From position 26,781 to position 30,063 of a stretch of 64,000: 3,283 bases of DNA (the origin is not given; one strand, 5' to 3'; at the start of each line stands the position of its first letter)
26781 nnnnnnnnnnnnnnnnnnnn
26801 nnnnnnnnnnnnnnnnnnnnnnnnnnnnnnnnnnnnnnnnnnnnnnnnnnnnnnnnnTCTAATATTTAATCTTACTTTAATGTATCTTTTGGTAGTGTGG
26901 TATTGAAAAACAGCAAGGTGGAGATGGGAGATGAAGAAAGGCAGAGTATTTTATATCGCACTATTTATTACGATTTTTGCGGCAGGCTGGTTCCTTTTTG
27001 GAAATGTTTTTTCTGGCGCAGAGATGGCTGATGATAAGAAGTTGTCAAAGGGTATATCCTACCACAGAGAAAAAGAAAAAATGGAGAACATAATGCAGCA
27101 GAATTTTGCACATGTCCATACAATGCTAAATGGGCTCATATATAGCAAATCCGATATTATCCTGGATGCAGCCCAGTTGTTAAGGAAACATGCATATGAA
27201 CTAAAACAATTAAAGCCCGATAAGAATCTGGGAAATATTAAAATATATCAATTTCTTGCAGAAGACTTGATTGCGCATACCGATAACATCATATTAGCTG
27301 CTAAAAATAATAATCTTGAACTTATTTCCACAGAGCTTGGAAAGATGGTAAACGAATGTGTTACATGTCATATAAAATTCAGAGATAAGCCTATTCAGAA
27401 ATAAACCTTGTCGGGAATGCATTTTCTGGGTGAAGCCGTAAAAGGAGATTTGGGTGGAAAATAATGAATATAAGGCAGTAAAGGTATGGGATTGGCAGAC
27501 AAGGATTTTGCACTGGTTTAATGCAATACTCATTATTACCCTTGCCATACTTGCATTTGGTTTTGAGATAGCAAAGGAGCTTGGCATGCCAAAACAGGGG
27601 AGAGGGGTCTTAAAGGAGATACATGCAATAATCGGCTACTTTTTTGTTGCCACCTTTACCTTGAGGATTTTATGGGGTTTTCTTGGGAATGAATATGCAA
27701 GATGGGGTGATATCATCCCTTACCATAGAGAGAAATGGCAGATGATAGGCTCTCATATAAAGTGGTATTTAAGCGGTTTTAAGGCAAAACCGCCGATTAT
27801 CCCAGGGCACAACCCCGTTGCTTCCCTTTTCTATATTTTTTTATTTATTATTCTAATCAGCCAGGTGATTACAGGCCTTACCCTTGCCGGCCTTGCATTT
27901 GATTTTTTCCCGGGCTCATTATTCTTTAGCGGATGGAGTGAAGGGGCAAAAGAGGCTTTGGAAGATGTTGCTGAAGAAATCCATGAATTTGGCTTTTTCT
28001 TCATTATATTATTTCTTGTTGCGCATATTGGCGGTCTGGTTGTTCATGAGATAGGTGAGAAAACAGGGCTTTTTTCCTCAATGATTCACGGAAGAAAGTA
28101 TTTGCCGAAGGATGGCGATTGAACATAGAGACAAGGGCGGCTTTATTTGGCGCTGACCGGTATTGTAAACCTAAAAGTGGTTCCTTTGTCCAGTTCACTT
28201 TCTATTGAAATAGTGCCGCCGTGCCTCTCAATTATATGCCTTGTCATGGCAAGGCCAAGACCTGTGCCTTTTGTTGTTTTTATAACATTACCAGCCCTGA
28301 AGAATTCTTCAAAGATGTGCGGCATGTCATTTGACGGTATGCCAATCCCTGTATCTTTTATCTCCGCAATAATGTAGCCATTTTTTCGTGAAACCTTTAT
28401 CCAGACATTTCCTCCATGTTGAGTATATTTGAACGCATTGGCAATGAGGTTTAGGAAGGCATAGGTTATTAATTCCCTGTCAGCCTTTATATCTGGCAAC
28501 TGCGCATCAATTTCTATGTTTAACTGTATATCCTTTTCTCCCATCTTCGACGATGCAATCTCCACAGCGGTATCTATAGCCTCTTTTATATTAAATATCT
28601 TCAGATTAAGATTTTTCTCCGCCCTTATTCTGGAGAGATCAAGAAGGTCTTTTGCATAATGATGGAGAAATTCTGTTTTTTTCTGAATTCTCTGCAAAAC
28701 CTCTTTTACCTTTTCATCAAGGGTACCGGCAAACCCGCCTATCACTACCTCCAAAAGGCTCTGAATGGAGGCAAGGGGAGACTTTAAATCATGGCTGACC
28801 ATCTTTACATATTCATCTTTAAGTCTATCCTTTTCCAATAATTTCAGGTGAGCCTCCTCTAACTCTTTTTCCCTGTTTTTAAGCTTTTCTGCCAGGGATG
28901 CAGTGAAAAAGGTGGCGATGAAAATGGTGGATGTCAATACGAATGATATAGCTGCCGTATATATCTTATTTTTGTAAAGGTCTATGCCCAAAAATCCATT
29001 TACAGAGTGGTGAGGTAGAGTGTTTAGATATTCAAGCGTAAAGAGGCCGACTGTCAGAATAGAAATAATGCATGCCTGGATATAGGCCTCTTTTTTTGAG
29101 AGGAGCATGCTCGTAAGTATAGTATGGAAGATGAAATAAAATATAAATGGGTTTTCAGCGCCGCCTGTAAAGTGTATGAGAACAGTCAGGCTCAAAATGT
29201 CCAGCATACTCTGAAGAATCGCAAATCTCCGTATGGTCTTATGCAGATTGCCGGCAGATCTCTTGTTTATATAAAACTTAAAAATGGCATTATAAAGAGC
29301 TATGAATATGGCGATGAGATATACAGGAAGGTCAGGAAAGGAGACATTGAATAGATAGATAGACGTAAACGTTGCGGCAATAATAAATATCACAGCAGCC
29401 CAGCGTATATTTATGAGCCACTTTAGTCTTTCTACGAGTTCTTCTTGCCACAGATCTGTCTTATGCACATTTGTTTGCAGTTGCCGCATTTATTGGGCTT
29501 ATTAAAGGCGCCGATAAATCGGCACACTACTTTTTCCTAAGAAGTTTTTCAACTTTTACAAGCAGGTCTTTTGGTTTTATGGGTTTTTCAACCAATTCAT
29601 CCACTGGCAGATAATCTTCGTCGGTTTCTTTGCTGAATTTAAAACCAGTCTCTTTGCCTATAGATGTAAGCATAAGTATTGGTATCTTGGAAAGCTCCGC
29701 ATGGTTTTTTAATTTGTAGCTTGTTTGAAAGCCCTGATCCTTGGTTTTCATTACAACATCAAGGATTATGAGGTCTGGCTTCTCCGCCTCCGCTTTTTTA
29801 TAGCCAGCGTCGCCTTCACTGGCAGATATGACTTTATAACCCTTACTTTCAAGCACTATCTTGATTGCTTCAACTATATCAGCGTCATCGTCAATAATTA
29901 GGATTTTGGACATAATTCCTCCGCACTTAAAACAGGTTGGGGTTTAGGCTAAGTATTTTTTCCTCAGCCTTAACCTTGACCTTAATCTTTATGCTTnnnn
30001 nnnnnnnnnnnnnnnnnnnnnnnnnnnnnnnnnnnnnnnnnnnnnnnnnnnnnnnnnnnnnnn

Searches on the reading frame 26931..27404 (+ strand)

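Call 56: search_protein_families(library=pfam, proteins=[window:26931-27404:+], max_evalue=1)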
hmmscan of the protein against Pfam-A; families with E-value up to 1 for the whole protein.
window:26931-27404:+ (157 aa): 1 family
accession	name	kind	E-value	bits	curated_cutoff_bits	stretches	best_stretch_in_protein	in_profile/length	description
PF01322.25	Cytochrom_C_2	-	3.2e-05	25.3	26.5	1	108-151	78-121/121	Cytochrome C'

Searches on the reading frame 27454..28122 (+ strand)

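Call 56: search_protein_families(library=pfam, proteins=[window:27454-28122:+], max_evalue=1)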
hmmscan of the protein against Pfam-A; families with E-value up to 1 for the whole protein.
window:27454-28122:+ (222 aa): 3 families
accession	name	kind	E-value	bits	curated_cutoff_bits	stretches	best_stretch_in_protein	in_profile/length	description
PF01292.26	Ni_hydr_CYTB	-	6.7e-30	104.6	30.1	1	11-213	1-179/179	Prokaryotic cytochrome b561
PF03188.21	Cytochrom_B561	-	0.057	14.1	23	1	16-77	34-92/137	Eukaryotic cytochrome b561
PF23695.1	YncO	-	1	9.8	27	0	113-136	11-34/61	YncO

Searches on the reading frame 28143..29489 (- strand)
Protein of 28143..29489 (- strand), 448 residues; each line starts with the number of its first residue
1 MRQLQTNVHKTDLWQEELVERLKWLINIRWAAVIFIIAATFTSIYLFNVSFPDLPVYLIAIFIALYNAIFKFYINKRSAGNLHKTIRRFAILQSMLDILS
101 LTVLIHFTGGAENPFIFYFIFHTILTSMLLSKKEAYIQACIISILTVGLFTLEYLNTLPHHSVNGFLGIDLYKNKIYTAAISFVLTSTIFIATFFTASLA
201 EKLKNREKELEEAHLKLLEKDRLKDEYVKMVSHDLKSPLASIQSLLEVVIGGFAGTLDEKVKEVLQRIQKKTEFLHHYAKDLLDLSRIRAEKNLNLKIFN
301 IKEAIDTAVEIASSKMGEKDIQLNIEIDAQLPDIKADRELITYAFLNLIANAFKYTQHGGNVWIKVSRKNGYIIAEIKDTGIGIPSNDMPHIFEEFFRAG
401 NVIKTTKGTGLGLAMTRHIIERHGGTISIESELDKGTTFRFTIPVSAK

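Call 3: search_protein_families(library=pfam, proteins=[window:28143-29489:-], max_evalue=0.01)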
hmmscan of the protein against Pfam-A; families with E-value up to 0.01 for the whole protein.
window:28143-29489:- (448 aa): 4 families
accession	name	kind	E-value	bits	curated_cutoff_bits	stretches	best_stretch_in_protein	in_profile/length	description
PF02518.31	HATPase_c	-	7.3e-30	104.1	26.4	1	337-445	2-109/111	Histidine kinase-, DNA gyrase B-, and HSP90-like ATPase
PF00512.31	HisKA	-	9.8e-12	45.2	26.9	1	224-290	2-65/66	His Kinase A (phospho-acceptor) domain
PF25323.1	6TM_PilS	-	1.4e-10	41.6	27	1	15-208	4-187/189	PilS-like transmembrane domain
PF13581.12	HATPase_c_2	-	0.0058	17.1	27.4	0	348-441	39-125/127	Histidine kinase-like ATPase domain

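Call 4: search_protein_families(library=ncbifam, proteins=[window:28143-29489:-], max_evalue=0.01)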
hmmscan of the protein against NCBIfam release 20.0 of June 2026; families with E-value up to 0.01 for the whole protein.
window:28143-29489:- (448 aa): 85 families (the best 25 are shown)
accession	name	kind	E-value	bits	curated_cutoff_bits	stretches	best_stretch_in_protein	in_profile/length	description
NF046044.1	PnpS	equivalog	1.2e-54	185.8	400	1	221-444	167-390/390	two-component system histidine kinase PnpS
TIGR02966.1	phoR_proteo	equivalog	7.2e-51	173.2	334.2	1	221-443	111-333/333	phosphate regulon sensor histidine kinase PhoR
NF033092.0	HK_WalK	equivalog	6.6e-48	163.7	725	1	221-445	369-594/594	cell wall metabolism sensor histidine kinase WalK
NF045911.1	TCSHisKinNblS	equivalog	1.4e-44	152.5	1000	1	221-445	385-620/621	two-component system sensor histidine kinase NblS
NF006800.0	PRK09303.1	equivalog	1.1e-43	149.6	342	1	209-446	136-378/383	histidine kinase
NF038297.2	hybrid_HK_HrmK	equivalog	4.3e-41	141.2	725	1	200-446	211-458/607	hybrid histidine kinase/response regulator HrmK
NF047874.1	MASE3_PAS_HK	subfamily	6.6e-41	140.8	560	1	203-446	381-626/655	MASE3 domain-containing sensor histidine kinase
NF041735.1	hist_kin_RppB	equivalog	2e-40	138.9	400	1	231-444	223-438/438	two-component system sensor histidine kinase RppB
NF008312.0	PRK11100.1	equivalog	4.3e-40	138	356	1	200-445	233-474/477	two-component system sensor histidine kinase CreC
TIGR02956.1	TMAO_torS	equivalog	2.5e-39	135.1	676.5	1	197-446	437-683/967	TMAO reductase system sensor histidine kinase/response regulator TorS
NF008468.0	PRK11360.1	equivalog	3.8e-39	134.5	646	1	226-447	398-610/616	two-component system sensor histidine kinase AtoS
NF007688.0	PRK10364.1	equivalog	1.2e-35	123.1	479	1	173-447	191-453/460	two-component system sensor histidine kinase ZraS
NF008318.0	PRK11107.1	equivalog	1.7e-35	122.4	890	1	203-446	272-519/920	two-component sensor histidine kinase BarA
NF045595.1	HK_scytonemin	equivalog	9.2e-35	120.1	865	1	202-445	393-635/637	scytonemin biosynthesis sensor histidine kinase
NF033792.0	ActS_PrrB_HisK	equivalog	2.4e-34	118.9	350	1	21-434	9-406/423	ActS/PrrB/RegB family redox-sensitive histidine kinase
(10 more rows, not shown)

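Call 73: search_solved_structures(query=window:28143-29489:-, max_evalue=1e-10)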
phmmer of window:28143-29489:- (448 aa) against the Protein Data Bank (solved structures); distinct sequences matched with E-value up to 1e-10: 47.
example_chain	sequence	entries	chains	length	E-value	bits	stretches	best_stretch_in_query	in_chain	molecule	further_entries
4jas_A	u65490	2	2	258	3.8e-32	114.9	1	209-444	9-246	Histidine kinase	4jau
6azr_A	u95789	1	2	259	4.8e-32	114.6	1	209-444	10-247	Sensor histidine kinase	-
5uht_A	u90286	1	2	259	4.8e-32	114.5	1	209-444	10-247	Sensor histidine kinase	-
2c2a_A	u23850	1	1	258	4.8e-32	114.5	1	209-444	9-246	SENSOR HISTIDINE KINASE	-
3dge_A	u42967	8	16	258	5e-32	114.5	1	209-444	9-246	Sensor protein | Histidine kinase | Sensor histidine kinase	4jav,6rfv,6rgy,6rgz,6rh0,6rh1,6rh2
6rh7_A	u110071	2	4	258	1.2e-30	109.9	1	209-444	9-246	Sensor histidine kinase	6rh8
8u4x_A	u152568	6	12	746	3.8e-28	101.7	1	215-446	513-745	histidine kinase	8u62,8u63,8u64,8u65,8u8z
6paj_A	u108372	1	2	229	7.5e-28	100.7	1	221-444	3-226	Sensor protein SrrB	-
4i5s_A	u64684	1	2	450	1.9e-26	96.1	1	220-445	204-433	Putative histidine kinase CovS; VicK-like protein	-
5c93_A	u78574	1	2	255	4.3e-26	94.9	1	221-445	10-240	Histidine kinase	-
4u7n_A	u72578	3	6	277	4.8e-26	94.8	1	221-445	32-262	Histidine protein kinase sensor protein | Histidine kinase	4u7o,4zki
9jfj_A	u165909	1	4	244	5e-25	91.4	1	208-446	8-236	Sensor histidine kinase ZraS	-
7z8n_A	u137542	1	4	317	5.7e-25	91.2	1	201-443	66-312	Histidine kinase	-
4q20_A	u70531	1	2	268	7.2e-23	84.3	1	211-445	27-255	Sensor protein DivL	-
9m08_C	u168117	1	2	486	8.5e-21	77.5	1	220-447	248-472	histidine kinase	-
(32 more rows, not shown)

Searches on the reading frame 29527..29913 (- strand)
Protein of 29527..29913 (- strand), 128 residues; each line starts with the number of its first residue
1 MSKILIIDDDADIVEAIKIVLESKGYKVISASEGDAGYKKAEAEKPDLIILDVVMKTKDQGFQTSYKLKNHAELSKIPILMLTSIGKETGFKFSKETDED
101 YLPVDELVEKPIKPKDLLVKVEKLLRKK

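Call 3: search_protein_families(library=pfam, proteins=[window:29527-29913:-], max_evalue=0.01)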
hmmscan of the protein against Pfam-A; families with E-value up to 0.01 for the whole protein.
window:29527-29913:- (128 aa): 2 families
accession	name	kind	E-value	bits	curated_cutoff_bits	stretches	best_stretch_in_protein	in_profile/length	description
PF00072.30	Response_reg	-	8.4e-18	65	30.2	1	4-121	1-110/111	Response regulator receiver domain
PF06490.17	FleQ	-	0.00088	20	22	1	3-87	1-80/108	Flagellar regulatory protein FleQ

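Call 4: search_protein_families(library=ncbifam, proteins=[window:29527-29913:-], max_evalue=0.01)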
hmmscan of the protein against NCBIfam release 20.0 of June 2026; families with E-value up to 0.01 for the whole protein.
window:29527-29913:- (128 aa): 88 families (the best 25 are shown)
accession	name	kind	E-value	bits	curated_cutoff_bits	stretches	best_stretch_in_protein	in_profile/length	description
TIGR02154.1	PhoB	equivalog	6.4e-20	71.4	296.2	1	2-127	3-122/226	phosphate regulon transcriptional regulator PhoB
NF040689.1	MtrAB_MtrA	equivalog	3.9e-18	65.6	300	1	4-127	1-115/219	MtrAB system response regulator MtrA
NF045944.1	ResRegRpaBCyano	equivalog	1.2e-17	64.1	330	1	5-127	1-114/229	response regulator transcription factor RpaB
NF045717.1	DVU0259_DivK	exception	4.6e-17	62.3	160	1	2-123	3-114/117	DVU0259 family response regulator domain-containing protein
NF053854.1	RespRegPhoBBctds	equivalog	2.3e-16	59.8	270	1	4-127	1-117/225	two-component system response regulator PhoB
NF007005.1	PRK09468.1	equivalog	7e-16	58.4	331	1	2-128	4-122/237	osmolarity response regulator transcription factor OmpR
NF007546.0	PRK10161.1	equivalog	2e-15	57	471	1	3-127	4-122/229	phosphate response regulator transcription factor PhoB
NF007135.0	PRK09581.1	equivalog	2.3e-15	56.4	474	1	2-128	3-123/457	PleD family two-component system response regulator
NF040534.1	resp_reg_YycF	equivalog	1.3e-14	54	340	1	3-127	2-117/231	response regulator YycF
NF041733.1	resp_reg_CseB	equivalog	2.1e-14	53.5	350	1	3-127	2-117/228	two-component system response regulator CseB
NF008199.0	PRK10955.1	equivalog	2.7e-14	53.6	341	1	1-127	1-117/232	envelope stress response regulator transcription factor CpxR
NF051850.1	RespRegRprY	equivalog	1e-13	51.2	370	1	3-127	6-122/234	response regulator transcription factor RprY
NF051870.1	NAssimRespRegNtrX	equivalog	1.1e-13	50.9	600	1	1-125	1-119/452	nitrogen assimilation response regulator NtrX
NF033120.0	vanR_FM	exception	1.3e-13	51.1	460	1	3-127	5-120/231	vancomycin resistance response regulator transcription factor, VanR-F/VanR-M family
NF008296.0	PRK11083.1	equivalog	7.4e-13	48.4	273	1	2-127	4-120/228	two-component system response regulator CreB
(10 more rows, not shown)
